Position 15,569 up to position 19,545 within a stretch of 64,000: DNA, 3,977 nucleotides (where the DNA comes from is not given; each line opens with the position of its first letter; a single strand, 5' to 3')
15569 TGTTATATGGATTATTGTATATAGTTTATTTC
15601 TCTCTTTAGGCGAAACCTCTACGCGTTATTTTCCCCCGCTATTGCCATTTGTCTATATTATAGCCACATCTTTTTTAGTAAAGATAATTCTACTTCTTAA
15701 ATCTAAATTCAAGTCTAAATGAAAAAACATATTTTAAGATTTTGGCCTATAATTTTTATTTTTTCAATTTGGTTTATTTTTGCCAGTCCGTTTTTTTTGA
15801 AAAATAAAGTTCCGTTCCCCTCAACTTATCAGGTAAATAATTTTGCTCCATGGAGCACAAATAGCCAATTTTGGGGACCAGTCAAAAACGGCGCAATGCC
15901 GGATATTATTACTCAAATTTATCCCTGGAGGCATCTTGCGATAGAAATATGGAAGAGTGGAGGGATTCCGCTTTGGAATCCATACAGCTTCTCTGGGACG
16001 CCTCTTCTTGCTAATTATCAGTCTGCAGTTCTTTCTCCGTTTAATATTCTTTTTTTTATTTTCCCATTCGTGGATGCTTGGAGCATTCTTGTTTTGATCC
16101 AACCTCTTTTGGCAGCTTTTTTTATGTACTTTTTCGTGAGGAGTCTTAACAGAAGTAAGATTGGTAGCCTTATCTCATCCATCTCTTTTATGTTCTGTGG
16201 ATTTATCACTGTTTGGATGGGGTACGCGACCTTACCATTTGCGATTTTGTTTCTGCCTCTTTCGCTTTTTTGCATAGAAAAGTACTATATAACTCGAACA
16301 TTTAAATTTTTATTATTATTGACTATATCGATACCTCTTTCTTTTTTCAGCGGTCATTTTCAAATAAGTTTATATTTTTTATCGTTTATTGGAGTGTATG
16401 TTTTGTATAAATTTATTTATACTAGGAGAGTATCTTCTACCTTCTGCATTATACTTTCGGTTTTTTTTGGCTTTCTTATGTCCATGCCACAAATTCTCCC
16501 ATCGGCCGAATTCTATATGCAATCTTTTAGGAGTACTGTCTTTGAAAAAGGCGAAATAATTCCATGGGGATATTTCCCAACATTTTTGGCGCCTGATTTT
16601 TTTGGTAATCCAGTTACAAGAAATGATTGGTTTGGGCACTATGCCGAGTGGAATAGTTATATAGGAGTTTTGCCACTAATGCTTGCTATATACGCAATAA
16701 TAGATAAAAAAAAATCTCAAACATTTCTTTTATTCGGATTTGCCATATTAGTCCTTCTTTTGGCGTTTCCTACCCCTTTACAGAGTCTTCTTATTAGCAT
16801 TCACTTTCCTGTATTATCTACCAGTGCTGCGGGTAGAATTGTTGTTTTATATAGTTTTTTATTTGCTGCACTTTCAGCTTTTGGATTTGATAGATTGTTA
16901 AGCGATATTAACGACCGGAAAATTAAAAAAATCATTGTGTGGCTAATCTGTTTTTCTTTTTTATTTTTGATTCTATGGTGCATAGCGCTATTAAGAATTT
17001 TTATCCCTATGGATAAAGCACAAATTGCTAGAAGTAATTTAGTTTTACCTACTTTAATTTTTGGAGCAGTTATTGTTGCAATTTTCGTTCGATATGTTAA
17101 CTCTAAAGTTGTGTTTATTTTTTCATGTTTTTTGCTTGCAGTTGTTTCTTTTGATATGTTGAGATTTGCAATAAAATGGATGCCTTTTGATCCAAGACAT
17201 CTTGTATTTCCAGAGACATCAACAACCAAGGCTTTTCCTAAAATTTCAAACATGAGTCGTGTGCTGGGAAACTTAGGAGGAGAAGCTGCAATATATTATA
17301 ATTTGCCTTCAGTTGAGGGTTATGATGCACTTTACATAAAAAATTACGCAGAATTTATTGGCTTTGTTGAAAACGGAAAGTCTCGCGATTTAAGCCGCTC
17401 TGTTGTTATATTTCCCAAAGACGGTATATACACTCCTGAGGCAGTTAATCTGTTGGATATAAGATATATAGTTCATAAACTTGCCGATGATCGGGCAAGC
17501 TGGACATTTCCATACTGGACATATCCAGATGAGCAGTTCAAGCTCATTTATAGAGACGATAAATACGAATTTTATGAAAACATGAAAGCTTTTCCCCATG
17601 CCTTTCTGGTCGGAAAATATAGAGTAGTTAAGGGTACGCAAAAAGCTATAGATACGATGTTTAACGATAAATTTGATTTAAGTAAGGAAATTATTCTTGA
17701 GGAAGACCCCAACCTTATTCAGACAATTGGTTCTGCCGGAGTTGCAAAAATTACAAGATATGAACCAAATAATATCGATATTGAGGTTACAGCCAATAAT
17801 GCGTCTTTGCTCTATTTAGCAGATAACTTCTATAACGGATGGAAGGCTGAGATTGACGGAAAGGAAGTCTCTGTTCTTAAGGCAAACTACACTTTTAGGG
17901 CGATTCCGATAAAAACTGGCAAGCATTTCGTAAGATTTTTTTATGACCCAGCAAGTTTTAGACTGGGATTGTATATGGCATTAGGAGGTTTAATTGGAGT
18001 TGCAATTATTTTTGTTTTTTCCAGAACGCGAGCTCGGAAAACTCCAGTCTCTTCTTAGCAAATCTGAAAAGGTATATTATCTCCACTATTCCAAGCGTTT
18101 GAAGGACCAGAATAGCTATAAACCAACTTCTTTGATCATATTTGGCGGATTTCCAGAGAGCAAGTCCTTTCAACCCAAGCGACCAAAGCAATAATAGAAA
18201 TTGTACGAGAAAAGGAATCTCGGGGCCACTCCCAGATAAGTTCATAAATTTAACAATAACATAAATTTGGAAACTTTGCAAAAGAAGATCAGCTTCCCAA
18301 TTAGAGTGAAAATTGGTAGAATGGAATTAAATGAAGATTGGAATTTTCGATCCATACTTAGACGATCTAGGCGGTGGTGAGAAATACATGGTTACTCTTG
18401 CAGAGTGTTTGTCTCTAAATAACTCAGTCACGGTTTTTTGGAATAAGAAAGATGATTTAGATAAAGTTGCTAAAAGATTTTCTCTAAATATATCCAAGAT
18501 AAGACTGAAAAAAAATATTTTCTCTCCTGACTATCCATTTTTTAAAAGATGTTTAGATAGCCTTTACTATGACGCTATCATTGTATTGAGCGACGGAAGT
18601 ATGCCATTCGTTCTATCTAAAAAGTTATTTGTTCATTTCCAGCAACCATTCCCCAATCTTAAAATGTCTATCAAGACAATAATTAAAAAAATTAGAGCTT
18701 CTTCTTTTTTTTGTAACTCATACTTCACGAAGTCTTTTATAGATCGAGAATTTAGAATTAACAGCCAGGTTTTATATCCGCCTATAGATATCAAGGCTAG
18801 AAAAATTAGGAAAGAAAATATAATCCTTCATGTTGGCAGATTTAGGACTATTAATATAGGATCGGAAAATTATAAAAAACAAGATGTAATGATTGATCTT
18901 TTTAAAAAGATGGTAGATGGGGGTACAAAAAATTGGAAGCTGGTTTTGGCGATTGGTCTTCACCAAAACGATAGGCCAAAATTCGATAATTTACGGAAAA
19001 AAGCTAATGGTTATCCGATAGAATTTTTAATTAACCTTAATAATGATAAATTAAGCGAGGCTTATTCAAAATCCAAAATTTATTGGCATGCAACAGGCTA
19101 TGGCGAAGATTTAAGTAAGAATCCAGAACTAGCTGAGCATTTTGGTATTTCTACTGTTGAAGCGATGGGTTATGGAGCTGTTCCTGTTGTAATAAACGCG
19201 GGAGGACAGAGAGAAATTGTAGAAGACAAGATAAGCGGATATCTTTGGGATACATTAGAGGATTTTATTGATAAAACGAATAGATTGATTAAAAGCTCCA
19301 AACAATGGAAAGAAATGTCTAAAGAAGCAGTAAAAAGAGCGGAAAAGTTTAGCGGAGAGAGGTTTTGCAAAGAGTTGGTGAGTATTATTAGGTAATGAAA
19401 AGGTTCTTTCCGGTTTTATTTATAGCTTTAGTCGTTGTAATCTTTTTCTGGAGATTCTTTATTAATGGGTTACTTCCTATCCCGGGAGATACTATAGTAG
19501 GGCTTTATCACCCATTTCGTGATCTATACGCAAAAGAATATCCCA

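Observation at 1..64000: Hyper-expanded surface-glycosylation supercluster: 24 GT-C-like polytopic membrane genes from six families in one 64-kb window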

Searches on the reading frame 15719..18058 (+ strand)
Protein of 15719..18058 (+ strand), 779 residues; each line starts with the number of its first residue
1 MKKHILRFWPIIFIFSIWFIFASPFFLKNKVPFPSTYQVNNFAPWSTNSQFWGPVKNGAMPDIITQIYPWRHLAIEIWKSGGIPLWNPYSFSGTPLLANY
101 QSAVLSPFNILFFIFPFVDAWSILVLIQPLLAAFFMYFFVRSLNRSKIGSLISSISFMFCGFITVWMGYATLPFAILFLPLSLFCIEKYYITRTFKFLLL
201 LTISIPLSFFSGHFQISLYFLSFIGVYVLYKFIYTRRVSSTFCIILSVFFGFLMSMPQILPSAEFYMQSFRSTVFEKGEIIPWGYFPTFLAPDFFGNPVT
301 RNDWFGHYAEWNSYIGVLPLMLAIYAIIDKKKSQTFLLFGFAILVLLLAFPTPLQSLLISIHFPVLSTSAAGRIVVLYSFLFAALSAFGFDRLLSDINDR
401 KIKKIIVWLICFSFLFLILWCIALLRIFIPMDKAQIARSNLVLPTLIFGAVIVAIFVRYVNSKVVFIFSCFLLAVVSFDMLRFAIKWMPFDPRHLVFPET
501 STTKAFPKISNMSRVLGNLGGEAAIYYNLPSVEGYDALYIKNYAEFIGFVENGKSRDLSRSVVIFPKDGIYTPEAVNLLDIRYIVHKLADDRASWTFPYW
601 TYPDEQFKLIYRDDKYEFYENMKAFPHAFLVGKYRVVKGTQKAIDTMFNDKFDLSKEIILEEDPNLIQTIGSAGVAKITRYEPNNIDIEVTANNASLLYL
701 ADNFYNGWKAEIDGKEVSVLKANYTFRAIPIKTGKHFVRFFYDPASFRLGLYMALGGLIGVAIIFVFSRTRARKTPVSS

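Call 5: search_protein_families(library=pfam, proteins=[window:15719-18058:+], max_evalue=0.01)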
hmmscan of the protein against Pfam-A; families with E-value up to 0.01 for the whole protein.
window:15719-18058:+ (779 aa): 1 family
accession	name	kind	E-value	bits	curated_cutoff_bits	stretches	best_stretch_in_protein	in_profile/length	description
PF09586.16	YfhO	-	1.2e-27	97.1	28.5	2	104-632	72-595/835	Bacterial membrane protein YfhO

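Call 15: search_solved_structures(query=window:15719-18058:+, max_evalue=1)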
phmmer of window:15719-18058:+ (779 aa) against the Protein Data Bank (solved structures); distinct sequences matched with E-value up to 1: 2.
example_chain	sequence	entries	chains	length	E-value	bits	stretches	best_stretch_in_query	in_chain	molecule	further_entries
1e2u_A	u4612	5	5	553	0.15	13.5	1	254-337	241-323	HYDROXYLAMINE REDUCTASE | HYBRID CLUSTER PROTEIN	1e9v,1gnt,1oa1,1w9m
1e1d_A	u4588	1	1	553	0.15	13.5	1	254-337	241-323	HYDROXYLAMINE REDUCTASE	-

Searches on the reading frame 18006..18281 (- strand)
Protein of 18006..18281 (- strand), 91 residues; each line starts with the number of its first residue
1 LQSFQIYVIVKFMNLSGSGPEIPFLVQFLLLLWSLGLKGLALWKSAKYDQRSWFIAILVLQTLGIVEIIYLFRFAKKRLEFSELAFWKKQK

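Call 84: search_protein_families(library=pfam, proteins=[window:18006-18281:-], max_evalue=0.01)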
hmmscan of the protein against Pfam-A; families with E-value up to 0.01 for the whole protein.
window:18006-18281:- (91 aa): 1 family
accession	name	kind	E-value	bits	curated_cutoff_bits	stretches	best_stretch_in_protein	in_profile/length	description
PF18893.5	DUF5652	-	4.5e-20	71.6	23.4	1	27-79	16-68/71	Family of unknown function (DUF5652)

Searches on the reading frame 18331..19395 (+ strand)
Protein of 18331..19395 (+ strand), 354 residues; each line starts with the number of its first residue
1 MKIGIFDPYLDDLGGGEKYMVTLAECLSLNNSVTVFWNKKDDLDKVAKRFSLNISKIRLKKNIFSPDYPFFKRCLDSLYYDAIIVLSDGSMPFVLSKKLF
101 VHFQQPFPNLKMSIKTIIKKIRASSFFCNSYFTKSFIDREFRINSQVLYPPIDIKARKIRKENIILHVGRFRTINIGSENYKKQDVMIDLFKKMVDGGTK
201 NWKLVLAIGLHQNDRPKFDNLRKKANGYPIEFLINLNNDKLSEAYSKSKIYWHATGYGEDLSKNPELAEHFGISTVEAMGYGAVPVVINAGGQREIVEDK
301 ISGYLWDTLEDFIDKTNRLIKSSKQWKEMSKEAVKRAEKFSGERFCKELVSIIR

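Call 5: search_protein_families(library=pfam, proteins=[window:18331-19395:+], max_evalue=0.01)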
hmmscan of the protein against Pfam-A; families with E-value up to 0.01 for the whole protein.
window:18331-19395:+ (354 aa): 3 families
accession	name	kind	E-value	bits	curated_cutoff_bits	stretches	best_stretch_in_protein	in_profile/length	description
PF00534.26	Glycos_transf_1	-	2.6e-21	76.3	26.4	1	158-335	11-171/172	Glycosyl transferases group 1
PF13692.12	Glyco_trans_1_4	-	2.9e-11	44.2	27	1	163-321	2-141/142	Glycosyl transferases group 1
PF13524.12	Glyco_trans_1_2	-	0.0044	17.4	25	1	230-338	29-130/144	Glycosyl transferase-like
